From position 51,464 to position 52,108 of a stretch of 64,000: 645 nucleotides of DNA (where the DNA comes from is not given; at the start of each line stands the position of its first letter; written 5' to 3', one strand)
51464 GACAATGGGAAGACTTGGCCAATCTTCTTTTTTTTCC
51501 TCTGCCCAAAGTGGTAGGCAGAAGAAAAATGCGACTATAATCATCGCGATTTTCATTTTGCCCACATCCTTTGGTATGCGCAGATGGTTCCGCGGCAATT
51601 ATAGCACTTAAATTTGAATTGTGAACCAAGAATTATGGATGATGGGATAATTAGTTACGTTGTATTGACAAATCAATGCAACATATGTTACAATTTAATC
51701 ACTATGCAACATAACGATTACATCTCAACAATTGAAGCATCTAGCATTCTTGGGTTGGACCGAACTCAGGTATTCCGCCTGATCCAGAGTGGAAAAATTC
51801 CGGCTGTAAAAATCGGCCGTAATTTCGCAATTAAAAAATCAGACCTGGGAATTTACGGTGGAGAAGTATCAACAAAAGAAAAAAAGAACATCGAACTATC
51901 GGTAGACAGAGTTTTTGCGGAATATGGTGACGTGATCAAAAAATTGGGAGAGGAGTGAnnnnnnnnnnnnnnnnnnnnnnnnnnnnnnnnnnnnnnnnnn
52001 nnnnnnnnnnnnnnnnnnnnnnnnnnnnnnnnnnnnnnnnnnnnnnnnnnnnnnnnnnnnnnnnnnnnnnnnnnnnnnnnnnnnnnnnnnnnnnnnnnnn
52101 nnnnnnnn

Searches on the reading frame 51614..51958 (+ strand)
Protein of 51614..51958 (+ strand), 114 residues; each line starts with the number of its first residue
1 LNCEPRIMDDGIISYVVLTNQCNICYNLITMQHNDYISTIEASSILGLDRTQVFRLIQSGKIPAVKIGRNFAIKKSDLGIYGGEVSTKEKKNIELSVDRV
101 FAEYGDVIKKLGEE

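Call 11: search_protein_families(library=pfam, proteins=[window:51614-51958:+])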
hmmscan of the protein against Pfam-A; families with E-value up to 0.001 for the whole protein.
window:51614-51958:+ (114 aa): 1 family
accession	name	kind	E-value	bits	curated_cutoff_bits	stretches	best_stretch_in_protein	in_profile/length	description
PF12728.13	HTH_17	-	5.1e-08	33.5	27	1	36-78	1-43/51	Helix-turn-helix domain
